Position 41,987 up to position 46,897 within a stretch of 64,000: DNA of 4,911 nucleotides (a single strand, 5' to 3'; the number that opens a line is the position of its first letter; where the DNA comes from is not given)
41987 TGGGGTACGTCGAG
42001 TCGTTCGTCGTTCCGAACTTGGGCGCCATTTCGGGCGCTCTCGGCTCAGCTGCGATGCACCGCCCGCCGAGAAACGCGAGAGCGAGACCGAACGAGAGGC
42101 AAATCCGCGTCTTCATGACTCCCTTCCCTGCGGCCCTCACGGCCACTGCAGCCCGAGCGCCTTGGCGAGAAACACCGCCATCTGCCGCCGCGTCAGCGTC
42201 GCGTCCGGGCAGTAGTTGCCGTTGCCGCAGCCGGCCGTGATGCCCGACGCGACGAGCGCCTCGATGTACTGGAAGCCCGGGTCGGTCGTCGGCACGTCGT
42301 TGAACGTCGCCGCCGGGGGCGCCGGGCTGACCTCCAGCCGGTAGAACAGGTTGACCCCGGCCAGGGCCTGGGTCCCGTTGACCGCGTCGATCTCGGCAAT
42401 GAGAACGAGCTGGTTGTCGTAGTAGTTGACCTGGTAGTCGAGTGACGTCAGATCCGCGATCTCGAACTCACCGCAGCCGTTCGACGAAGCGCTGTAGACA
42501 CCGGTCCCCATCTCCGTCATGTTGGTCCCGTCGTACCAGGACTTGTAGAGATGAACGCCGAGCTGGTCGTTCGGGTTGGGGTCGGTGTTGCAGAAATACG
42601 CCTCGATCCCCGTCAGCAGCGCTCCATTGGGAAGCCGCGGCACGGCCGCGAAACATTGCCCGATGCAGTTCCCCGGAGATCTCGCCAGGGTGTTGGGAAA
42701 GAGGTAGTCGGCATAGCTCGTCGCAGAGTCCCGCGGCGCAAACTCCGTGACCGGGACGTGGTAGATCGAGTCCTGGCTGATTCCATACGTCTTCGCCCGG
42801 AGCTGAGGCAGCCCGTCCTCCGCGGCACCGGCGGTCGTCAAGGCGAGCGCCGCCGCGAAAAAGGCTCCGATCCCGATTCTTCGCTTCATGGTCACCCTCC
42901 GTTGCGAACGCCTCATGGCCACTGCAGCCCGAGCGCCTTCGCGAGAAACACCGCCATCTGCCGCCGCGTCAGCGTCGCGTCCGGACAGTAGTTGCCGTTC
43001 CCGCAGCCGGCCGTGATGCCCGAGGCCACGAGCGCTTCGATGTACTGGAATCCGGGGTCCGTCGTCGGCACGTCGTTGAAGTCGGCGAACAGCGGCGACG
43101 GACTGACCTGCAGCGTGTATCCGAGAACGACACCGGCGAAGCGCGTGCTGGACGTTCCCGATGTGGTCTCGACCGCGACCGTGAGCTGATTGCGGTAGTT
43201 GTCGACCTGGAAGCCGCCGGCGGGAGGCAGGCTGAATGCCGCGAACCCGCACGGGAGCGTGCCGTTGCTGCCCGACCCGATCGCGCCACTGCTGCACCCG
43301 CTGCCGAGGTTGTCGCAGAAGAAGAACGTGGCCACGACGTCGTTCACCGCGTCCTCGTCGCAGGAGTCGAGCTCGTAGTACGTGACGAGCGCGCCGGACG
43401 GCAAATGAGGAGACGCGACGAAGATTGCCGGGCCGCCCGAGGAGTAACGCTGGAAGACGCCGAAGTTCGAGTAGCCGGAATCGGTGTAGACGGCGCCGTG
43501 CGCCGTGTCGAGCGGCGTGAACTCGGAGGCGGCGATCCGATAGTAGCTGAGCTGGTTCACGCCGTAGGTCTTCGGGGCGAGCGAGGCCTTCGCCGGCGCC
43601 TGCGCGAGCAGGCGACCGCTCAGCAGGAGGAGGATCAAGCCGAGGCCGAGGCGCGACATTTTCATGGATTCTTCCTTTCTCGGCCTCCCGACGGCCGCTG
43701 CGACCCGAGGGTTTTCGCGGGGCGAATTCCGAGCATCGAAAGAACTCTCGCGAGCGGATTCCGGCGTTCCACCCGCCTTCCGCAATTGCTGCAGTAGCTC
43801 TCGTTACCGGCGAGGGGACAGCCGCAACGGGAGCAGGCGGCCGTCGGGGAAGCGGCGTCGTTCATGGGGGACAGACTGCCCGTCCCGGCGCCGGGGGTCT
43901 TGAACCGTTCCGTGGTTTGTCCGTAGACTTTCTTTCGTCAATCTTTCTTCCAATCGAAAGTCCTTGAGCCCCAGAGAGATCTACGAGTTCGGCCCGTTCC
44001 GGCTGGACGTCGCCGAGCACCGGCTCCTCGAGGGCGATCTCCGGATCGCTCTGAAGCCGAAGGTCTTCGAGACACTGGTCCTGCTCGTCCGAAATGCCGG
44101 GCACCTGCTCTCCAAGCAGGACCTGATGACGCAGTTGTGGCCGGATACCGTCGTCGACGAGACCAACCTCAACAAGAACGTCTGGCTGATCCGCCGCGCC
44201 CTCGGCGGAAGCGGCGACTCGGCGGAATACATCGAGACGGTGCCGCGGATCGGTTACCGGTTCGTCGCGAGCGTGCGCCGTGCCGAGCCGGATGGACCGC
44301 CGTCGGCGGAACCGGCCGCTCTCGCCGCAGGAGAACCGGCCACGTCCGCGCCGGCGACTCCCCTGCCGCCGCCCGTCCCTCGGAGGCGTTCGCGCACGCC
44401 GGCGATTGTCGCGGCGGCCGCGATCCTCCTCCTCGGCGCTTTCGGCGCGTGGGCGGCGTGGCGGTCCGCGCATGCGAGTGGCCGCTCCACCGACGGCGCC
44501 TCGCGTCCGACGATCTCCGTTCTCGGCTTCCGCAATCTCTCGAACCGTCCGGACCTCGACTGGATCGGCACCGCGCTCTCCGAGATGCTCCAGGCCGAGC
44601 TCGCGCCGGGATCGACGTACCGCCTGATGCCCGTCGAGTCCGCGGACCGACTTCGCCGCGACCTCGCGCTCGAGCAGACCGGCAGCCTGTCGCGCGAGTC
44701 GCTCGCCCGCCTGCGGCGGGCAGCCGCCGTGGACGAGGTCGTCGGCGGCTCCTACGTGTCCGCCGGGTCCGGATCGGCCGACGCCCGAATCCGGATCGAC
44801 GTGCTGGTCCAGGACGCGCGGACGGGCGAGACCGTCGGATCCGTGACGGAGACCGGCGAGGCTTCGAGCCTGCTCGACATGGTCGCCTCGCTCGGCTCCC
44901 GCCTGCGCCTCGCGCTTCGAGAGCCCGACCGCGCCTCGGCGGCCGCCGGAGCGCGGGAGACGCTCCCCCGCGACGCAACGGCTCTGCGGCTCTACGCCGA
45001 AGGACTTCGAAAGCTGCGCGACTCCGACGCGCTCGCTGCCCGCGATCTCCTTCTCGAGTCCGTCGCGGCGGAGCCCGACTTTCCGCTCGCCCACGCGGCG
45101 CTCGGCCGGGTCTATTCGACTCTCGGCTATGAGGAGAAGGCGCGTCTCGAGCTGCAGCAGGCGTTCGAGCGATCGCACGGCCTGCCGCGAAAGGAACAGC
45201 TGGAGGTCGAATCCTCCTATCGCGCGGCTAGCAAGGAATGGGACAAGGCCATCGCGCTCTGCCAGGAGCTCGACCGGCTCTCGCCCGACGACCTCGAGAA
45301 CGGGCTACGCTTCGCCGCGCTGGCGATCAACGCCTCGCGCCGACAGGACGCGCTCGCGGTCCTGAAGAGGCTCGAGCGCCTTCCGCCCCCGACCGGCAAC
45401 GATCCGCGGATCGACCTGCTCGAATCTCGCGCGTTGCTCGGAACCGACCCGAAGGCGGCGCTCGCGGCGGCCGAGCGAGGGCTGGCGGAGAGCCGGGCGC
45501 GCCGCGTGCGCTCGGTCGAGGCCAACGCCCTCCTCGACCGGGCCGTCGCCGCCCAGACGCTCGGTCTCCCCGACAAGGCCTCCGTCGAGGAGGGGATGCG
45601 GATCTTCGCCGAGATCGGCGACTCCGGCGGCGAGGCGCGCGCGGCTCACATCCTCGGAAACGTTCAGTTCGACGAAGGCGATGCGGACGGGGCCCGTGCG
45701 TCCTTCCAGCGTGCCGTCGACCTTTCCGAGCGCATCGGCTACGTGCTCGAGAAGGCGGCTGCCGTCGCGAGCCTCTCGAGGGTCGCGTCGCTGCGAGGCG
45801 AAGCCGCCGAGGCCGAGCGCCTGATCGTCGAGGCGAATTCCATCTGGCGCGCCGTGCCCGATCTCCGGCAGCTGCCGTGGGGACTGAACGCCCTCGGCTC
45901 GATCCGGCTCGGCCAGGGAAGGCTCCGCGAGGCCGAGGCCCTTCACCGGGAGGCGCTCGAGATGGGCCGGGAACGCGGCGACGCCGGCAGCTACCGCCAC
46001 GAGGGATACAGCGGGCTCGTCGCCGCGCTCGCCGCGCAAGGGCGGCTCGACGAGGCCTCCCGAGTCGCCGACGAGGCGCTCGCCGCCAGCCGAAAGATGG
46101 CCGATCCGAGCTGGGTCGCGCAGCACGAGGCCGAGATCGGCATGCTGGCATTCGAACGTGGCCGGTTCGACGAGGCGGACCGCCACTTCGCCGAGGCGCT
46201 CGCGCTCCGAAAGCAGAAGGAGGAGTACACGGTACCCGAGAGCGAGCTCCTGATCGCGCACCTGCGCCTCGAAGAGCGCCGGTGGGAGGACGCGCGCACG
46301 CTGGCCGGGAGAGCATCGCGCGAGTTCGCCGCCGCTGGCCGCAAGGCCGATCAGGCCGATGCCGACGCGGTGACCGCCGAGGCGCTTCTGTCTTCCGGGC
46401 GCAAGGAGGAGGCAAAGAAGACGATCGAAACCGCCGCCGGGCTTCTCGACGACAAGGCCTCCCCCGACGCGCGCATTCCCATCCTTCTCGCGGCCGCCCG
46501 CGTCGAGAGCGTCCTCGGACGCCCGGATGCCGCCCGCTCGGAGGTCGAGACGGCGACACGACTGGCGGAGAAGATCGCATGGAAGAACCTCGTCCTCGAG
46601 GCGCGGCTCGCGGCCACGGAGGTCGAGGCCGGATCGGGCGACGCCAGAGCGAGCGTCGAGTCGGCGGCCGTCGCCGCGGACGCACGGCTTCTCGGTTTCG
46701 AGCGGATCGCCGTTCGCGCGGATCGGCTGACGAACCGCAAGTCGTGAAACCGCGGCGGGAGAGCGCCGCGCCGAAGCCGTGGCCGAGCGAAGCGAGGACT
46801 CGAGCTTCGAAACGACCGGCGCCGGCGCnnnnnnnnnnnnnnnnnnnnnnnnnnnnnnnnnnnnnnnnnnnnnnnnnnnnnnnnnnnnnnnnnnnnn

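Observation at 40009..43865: Tandem array of secreted paralogs: diversified N-terminal domain on a near-invariant, Cys-bearing SLH-like C-terminal module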

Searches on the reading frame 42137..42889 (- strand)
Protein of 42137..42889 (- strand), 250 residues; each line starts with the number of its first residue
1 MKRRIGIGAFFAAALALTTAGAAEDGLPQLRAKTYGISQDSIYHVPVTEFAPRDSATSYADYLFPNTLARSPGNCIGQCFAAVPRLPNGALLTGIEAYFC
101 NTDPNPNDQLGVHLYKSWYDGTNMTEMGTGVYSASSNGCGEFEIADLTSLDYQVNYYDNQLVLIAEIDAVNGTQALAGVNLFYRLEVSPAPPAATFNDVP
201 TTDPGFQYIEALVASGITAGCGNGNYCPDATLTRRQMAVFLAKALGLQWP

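Call 4: search_protein_families(library=pfam, proteins=[window:42137-42889:-], max_evalue=1)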
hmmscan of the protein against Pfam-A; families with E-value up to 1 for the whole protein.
window:42137-42889:- (250 aa): 1 family
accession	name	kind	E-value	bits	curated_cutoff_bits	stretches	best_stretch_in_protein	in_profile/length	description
PF00395.25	SLH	-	1.2e-08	35.2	20.8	1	195-238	1-44/44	S-layer homology domain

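Call 5: search_protein_families(library=ncbifam, proteins=[window:42137-42889:-], max_evalue=1)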
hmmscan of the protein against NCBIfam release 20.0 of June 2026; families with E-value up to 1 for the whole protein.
window:42137-42889:- (250 aa): 2 families
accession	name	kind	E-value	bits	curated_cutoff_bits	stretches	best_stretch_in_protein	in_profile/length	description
NF033190.2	inl_like_NEAT_1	exception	2.9e-05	22.6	1275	1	194-245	701-752/754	NEAT domain-containing leucine-rich repeat protein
NF000039.1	trim_DfrA18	exception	0.064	12.9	375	1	112-147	70-105/184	trimethoprim-resistant dihydrofolate reductase DfrA18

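Call 61: search_protein_families(library=padloc, proteins=[window:42137-42889:-], max_evalue=0.01)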
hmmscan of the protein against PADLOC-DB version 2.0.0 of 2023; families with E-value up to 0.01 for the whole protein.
window:42137-42889:- (250 aa): 0 families

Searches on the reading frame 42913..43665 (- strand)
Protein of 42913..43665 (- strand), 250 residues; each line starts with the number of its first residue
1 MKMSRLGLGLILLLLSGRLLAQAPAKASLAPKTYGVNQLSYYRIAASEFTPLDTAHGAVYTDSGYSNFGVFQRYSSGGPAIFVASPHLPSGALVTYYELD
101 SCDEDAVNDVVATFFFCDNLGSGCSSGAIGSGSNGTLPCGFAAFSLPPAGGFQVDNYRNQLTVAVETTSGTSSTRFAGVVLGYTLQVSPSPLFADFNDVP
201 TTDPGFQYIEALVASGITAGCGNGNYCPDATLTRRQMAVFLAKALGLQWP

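Call 4: search_protein_families(library=pfam, proteins=[window:42913-43665:-], max_evalue=1)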
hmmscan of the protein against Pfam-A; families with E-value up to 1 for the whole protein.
window:42913-43665:- (250 aa): 1 family
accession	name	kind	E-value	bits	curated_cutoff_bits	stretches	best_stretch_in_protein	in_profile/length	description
PF00395.25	SLH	-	1.4e-08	35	20.8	1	196-238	2-44/44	S-layer homology domain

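Call 5: search_protein_families(library=ncbifam, proteins=[window:42913-43665:-], max_evalue=1)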
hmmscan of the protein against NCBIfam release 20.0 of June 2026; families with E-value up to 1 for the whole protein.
window:42913-43665:- (250 aa): 1 family
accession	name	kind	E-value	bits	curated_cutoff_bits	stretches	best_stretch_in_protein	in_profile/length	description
NF033190.2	inl_like_NEAT_1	exception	1.9e-05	23.2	1275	1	193-245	700-752/754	NEAT domain-containing leucine-rich repeat protein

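Call 61: search_protein_families(library=padloc, proteins=[window:42913-43665:-], max_evalue=0.01)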
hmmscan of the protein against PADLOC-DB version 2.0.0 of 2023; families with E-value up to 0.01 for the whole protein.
window:42913-43665:- (250 aa): 0 families

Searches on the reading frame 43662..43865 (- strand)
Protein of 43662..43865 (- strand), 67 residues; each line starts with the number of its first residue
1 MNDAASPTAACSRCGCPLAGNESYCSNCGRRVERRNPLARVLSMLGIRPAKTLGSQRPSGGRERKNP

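Call 57: search_protein_families(library=pfam, proteins=[window:43665-43865:-], max_evalue=1)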
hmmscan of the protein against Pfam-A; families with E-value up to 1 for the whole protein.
seq(67 aa): 6 families
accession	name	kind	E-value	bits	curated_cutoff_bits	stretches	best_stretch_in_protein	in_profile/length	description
PF13240.11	Zn_Ribbon_1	-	0.00018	21.6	25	1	11-31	2-22/23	zinc-ribbon domain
PF12773.13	DZR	-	0.014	15.9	27.3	1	9-29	25-45/45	Double zinc ribbon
PF17032.10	Zn_ribbon_15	-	0.033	15.4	28.9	1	7-29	51-73/73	zinc-ribbon family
PF14803.11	Zn_ribbon_Nudix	-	0.033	14.6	25.6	1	24-37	2-15/34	Nudix N-terminal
PF13248.11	Zn_ribbon_3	-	0.31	11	27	1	24-36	4-16/26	zinc-ribbon domain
PF09297.16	Zn_ribbon_NUD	-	0.63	10.2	24.8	1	23-34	4-15/32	NADH pyrophosphatase zinc ribbon domain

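Call 61: search_protein_families(library=padloc, proteins=[window:43662-43865:-], max_evalue=0.01)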
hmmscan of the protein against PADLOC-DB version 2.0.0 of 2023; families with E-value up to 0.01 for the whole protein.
window:43662-43865:- (67 aa): 0 families

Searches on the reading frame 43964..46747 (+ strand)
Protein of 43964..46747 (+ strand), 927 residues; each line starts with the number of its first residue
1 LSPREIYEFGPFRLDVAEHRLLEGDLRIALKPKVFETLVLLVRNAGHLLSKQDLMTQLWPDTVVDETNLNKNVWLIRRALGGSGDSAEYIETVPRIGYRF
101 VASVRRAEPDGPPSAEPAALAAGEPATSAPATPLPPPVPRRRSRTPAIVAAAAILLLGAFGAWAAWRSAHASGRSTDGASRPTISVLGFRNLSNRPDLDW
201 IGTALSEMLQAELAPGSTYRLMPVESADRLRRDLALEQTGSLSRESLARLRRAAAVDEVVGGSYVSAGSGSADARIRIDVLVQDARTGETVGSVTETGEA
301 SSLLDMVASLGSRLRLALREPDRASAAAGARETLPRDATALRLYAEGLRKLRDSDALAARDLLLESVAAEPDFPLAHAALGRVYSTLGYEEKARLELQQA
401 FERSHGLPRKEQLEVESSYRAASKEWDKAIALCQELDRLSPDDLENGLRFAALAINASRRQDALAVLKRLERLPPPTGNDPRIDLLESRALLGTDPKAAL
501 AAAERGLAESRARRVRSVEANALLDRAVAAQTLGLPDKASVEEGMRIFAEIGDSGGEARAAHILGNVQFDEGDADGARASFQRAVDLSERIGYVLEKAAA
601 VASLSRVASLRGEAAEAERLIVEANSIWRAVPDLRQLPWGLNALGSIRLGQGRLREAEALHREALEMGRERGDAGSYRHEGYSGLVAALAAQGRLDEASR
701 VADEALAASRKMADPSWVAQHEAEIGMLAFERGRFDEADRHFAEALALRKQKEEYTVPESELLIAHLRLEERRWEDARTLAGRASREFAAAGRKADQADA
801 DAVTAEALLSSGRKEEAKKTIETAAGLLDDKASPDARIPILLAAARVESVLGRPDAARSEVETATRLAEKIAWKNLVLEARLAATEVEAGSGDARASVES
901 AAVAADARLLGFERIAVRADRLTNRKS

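Call 14: search_protein_families(library=pfam, proteins=[window:43964-46747:+], max_evalue=0.001)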
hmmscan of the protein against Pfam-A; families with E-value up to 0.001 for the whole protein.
window:43964-46747:+ (927 aa): 11 families
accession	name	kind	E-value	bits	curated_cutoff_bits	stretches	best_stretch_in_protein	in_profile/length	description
PF17874.7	TPR_MalT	-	8.5e-16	58.6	45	1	563-870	6-312/336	MalT-like TPR region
PF13424.12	TPR_12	-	1.3e-14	54.6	30.1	3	603-669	8-76/77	Tetratricopeptide repeat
PF00486.34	Trans_reg_C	-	3.4e-14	53.1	26.2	1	27-100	3-77/77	Transcriptional regulatory protein, C terminal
PF14559.12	TPR_19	-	2e-13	50.9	25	0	422-473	3-54/68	Tetratricopeptide repeat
PF07719.23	TPR_2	-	7.9e-13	47.9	27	0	725-750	7-32/34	Tetratricopeptide repeat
PF13181.12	TPR_8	-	2.1e-10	40.3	25.7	0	558-589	1-32/34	Tetratricopeptide repeat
PF13374.12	TPR_10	-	8.8e-10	38.7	27.5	0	725-751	8-34/42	Tetratricopeptide repeat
PF00515.34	TPR_1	-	2.2e-07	30.9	27.8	0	725-749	7-31/34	Tetratricopeptide repeat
PF13414.12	TPR_11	-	3.1e-06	27.2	26.8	0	565-588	1-24/42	TPR repeat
PF13176.12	TPR_7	-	0.00015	22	27.9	0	641-673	2-34/36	Tetratricopeptide repeat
PF07721.20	TPR_4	-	0.00027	21.7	27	0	682-704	4-26/26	Tetratricopeptide repeat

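Call 61: search_protein_families(library=padloc, proteins=[window:43964-46747:+], max_evalue=0.01)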
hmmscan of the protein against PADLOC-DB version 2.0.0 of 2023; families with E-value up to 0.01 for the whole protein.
window:43964-46747:+ (927 aa): 1 family
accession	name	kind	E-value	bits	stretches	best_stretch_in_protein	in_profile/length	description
PDLC01169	TPR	-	2.6e-11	41.4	2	547-633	138-223/252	TPR repeats containing protein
